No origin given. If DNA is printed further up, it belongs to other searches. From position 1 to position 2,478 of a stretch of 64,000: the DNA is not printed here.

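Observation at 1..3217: Hachiman-like two-gene module: HamA-like putative nuclease overlapping an SF2 DExH helicase at the window edge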

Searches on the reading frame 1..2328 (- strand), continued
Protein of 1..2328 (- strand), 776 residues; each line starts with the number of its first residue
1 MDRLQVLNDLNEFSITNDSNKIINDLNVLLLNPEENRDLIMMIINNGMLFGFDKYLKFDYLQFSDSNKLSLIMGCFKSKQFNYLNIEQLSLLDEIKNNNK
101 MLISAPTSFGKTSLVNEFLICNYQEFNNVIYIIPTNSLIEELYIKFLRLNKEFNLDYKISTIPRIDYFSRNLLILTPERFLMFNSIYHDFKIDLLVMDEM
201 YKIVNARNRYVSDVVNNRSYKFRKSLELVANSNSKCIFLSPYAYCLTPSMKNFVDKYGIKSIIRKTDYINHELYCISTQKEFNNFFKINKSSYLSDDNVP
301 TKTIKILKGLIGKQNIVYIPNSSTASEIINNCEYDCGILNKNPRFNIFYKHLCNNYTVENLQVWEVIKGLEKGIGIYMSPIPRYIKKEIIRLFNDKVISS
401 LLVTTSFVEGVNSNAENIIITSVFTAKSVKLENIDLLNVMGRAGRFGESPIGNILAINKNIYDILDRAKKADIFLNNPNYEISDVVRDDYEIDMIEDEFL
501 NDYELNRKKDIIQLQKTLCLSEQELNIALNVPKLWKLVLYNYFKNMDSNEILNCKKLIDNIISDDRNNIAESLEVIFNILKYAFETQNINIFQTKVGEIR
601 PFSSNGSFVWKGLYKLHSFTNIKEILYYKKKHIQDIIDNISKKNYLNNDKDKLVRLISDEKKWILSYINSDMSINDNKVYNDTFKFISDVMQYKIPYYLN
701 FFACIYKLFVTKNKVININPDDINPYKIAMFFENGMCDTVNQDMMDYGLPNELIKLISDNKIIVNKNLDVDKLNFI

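Call 81: predict_structure(alignment_id=A2)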
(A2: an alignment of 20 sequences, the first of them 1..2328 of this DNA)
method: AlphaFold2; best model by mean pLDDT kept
length: 776 residues; sequences in the alignment: 20
mean_pLDDT: 85.2   pTM: 0.82
mean pLDDT of the five models: 85.2, 84.4, 83.2, 82.7, 75.4
residues with pLDDT >= 90: 325; 70-90: 373; 50-70: 70; < 50: 8
segments of 3 or more residues with pLDDT < 50: 207-212
pLDDT, mean of each block of 10 residues (from residue 1): 86 75 83 85 70 67 72 61 71 92 84 89 93 81 87 91 88 92 88 92 54 69 93 94 88 96 82 94 93 93 93 91 90 74 89 91 92 88 86 89 84 87 83 85 65 92 93 88 88 93 96 97 93 96 95 95 86 96 91 76 84 79 89 89 83 82 83 88 85 89 96 91 86 63 68 76 77 73
secondary structure, 60 per line:
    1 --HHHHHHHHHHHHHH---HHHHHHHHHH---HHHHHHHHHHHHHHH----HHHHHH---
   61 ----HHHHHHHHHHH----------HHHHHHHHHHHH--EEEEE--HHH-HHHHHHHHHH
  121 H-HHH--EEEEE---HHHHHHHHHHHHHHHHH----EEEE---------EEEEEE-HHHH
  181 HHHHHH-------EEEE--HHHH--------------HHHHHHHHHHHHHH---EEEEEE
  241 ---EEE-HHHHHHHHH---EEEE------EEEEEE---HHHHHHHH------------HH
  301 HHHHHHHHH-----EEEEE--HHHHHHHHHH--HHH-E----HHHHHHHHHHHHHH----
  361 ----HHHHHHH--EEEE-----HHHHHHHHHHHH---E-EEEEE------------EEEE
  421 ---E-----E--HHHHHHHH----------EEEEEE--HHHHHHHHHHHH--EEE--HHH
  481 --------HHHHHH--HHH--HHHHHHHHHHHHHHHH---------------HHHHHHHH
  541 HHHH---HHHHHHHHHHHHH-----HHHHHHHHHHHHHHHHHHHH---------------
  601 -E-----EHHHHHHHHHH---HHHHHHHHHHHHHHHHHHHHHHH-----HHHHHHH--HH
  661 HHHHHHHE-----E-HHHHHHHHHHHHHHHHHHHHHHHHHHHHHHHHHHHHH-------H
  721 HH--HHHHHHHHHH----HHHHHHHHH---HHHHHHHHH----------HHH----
elements in order (helices of 4 or more, strands of 3 or more residues): H3-16 H20-29 H33-47 H52-57 H65-75 H86-97 E100-104 H111-121 E128-132 H136-152 E157-160 E170-175 H177-186 E194-197 H200-203 H218-231 E235-240 E244-246 H248-256 E260-263 E270-275 H279-286 H299-309 E315-319 H322-331 H343-356 H365-371 E374-377 H383-394 E400-404 E417-420 H433-440 E451-456 H459-470 E473-475 H489-494 H502-517 H533-544 H548-560 H566-585 H609-618 H622-644 H650-656 H659-667 H676-712 H725-734 H739-747 H751-759

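Call 87: search_protein_families(library=ncbifam, proteins=[window:1-2328:-], max_evalue=0.01)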
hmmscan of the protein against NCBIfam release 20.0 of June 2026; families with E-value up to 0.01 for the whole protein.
window:1-2328:- (776 aa): 2 families
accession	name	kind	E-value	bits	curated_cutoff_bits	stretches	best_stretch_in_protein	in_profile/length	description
NF002251.0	PRK01172.1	equivalog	1.6e-10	39.9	891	2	76-204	16-148/674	ATP-dependent DNA helicase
NF002654.0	PRK02362.1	equivalog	5.1e-05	21.8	887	0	96-162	37-102/739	ATP-dependent DNA helicase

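Call 88: find_encoding_contigs(protein=P0066, flank=6000, max_places=3)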
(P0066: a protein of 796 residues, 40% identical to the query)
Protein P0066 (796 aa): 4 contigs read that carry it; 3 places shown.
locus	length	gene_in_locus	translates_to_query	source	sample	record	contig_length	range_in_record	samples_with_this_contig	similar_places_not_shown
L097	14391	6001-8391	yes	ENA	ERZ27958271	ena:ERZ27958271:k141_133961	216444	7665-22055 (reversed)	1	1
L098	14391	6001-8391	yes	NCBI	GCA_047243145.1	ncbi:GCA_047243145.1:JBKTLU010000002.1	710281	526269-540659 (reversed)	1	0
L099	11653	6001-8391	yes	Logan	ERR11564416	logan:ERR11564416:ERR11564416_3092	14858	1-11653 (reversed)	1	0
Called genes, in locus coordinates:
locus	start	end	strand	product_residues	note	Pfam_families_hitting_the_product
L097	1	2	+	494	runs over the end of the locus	PF02384:N6_Mtase (weak), PF07669:Eco57I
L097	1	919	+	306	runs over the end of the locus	PF17728:BsuBI_PstI_RE_N, PF06616:BsuBI_PstI_RE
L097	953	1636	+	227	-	PF03193:RsgA_GTPase, PF02421:FeoB_N (weak), PF00350:Dynamin_N (faint), PF01926:MMR_HSR1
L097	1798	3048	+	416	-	-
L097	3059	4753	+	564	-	PF00350:Dynamin_N (faint), PF01926:MMR_HSR1, PF18709:DLP_helical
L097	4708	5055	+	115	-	PF00145:DNA_methylase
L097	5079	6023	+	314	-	PF08878:HamA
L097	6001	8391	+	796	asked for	PF00270:DEAD, PF04851:ResIII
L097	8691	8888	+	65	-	-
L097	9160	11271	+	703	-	PF00004:AAA (weak), PF05729:NACHT (faint)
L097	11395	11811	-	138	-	-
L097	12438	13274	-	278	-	PF07508:Recombinase (weak), PF13408:Zn_ribbon_recom, PF14287:DUF4368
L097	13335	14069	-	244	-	PF00239:Resolvase, PF07508:Recombinase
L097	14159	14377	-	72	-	-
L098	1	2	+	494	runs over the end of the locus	PF02384:N6_Mtase (weak), PF07669:Eco57I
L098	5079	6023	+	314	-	PF08878:HamA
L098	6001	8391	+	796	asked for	PF00270:DEAD, PF04851:ResIII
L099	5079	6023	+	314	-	PF08878:HamA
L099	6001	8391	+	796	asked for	PF00270:DEAD, PF04851:ResIII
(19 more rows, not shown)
